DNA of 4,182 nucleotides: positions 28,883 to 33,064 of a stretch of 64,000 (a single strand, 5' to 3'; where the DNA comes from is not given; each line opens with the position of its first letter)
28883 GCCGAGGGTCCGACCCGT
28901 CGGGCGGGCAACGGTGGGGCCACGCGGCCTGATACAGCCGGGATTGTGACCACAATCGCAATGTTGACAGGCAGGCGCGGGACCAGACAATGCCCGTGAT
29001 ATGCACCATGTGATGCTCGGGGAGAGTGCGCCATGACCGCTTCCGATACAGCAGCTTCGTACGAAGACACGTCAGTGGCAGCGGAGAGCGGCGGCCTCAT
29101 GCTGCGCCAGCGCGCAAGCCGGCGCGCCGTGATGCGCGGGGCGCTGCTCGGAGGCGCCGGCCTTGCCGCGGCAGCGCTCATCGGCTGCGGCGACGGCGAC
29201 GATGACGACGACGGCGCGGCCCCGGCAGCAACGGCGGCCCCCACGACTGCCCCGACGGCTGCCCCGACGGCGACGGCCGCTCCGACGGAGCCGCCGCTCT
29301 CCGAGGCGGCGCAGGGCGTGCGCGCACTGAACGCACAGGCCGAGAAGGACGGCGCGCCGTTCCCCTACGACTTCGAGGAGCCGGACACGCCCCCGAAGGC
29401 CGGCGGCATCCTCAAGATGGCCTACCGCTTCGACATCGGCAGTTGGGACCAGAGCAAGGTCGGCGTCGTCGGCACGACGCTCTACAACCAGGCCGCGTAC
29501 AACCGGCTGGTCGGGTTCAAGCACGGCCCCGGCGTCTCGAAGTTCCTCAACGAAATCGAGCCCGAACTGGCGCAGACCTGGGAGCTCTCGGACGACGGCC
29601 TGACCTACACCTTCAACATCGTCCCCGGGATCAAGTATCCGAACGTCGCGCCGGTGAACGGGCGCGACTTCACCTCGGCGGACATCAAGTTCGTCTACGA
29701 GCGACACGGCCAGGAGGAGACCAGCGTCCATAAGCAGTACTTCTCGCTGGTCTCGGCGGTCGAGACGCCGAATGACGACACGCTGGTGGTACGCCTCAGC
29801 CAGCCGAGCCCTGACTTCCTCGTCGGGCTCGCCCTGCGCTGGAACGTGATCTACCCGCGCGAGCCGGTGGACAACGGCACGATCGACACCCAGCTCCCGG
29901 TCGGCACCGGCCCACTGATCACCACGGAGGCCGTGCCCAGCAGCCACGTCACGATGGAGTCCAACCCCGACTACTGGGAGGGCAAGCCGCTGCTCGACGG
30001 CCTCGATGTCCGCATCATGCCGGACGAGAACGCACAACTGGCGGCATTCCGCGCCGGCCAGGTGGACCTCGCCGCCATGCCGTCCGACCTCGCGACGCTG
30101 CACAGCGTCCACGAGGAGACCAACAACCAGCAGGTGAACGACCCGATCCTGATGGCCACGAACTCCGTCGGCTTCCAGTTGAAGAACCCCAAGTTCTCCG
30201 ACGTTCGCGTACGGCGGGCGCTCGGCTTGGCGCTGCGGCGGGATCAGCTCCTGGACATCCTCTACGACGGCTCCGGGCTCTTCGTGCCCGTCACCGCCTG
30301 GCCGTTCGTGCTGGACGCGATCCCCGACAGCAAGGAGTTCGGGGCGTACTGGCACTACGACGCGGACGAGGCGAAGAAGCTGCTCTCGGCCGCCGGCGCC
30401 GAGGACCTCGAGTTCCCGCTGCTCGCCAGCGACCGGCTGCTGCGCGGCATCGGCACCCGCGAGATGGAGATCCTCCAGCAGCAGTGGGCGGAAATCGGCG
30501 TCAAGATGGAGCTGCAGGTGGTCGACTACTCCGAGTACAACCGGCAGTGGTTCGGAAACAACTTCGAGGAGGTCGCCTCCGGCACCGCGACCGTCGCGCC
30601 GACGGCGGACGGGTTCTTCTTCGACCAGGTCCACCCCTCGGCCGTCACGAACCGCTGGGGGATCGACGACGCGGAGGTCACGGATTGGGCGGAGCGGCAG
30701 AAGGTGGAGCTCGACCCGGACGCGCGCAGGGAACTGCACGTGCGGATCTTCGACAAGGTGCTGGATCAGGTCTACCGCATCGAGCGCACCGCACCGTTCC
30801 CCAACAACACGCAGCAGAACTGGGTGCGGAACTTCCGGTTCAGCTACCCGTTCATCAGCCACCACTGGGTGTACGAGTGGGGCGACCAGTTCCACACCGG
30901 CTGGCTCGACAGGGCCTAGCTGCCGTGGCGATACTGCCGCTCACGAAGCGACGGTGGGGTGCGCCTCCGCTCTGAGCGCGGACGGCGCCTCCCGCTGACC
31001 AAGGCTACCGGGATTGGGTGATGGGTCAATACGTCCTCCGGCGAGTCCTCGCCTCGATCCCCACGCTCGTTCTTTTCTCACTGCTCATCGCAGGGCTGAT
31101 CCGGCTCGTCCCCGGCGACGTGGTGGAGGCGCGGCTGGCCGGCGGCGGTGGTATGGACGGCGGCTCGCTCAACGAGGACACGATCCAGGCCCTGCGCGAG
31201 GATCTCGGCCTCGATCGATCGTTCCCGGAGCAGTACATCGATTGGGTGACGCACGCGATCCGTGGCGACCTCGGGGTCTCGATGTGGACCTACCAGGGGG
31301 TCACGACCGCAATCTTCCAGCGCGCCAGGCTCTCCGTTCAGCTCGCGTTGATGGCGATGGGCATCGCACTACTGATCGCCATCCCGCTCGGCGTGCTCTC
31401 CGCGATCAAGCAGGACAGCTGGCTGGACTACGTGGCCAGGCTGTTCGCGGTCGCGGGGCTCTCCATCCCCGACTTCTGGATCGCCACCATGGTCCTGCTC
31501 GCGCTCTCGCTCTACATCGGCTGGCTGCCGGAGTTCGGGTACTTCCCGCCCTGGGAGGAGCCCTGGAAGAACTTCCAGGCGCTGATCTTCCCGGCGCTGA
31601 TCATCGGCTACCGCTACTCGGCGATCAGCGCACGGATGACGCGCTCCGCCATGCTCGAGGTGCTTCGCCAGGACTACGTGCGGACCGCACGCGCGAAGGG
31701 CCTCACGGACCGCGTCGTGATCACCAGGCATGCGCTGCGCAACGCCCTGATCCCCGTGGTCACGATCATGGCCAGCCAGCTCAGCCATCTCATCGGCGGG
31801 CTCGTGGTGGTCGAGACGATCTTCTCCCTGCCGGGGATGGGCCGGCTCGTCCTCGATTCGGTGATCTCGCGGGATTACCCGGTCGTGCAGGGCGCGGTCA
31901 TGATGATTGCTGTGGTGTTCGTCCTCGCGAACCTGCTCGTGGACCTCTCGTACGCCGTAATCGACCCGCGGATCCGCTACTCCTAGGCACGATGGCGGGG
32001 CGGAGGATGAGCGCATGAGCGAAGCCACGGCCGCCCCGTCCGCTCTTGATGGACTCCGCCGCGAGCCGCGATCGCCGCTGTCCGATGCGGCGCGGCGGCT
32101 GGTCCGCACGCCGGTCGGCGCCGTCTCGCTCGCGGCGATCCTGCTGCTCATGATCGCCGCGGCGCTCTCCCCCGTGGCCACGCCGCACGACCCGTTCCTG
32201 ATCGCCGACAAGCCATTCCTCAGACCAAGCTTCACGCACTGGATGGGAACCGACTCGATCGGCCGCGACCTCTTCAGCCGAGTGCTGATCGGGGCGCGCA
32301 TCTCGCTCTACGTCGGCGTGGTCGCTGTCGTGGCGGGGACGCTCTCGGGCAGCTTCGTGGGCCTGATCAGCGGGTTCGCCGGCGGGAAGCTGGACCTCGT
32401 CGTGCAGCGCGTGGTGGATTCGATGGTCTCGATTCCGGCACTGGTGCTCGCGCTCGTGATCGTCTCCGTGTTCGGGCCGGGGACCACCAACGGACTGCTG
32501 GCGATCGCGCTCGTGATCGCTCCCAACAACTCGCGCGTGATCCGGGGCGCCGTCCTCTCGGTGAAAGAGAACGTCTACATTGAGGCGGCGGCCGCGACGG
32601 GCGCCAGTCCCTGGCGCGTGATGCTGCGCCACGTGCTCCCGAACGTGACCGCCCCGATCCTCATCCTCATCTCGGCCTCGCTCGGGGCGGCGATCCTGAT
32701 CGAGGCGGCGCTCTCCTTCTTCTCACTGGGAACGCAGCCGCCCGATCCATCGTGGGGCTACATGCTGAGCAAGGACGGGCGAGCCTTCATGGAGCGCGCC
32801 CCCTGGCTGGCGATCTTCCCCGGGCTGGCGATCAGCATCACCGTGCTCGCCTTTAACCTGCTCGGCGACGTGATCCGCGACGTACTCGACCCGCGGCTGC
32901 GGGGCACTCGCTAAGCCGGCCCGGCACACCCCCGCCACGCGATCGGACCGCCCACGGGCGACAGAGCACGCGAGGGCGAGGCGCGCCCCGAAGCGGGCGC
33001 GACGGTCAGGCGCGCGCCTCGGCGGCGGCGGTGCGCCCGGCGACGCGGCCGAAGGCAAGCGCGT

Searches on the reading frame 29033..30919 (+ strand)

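Call 86: search_protein_families(library=pfam, proteins=[window:29033-30919:+], max_evalue=0.0001)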
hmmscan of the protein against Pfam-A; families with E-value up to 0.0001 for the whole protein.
window:29033-30919:+ (628 aa): 1 family
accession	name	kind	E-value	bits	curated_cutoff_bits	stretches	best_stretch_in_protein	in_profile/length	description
PF00496.27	SBP_bac_5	-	3.1e-65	221.1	32.4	1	174-536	1-364/368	Bacterial extracellular solute-binding proteins, family 5 Middle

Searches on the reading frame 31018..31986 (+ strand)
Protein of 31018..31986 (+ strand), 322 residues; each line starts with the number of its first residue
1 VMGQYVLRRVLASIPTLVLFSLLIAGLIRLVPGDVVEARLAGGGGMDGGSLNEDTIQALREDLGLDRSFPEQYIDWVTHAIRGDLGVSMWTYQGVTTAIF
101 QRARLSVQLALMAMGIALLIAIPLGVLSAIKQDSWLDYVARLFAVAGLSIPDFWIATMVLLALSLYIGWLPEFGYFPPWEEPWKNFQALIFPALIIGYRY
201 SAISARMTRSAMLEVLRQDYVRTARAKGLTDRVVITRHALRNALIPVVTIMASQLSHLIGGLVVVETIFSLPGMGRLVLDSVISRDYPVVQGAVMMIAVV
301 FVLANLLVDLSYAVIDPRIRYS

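Call 86: search_protein_families(library=pfam, proteins=[window:31018-31986:+], max_evalue=0.0001)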
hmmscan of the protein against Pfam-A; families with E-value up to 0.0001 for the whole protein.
window:31018-31986:+ (322 aa): 2 families
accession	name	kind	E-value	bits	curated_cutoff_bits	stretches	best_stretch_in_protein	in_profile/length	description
PF00528.27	BPD_transp_1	-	6.2e-42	143.9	26.4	1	121-320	1-183/184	Binding-protein-dependent transport system inner membrane component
PF19300.4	BPD_transp_1_N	-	7.6e-07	29.7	23.8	1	2-83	1-75/114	Binding-prot-dependent transport system membrane comp, N-term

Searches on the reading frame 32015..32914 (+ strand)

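Call 86: search_protein_families(library=pfam, proteins=[window:32015-32914:+], max_evalue=0.0001)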
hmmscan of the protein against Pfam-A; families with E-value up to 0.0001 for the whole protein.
window:32015-32914:+ (299 aa): 2 families
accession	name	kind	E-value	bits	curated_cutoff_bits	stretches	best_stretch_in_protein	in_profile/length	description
PF00528.27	BPD_transp_1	-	1.4e-30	106.9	26.4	1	112-296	1-183/184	Binding-protein-dependent transport system inner membrane component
PF12911.12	OppC_N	-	1.1e-05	25.6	23.9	1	20-61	1-42/53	N-terminal TM domain of oligopeptide transport permease C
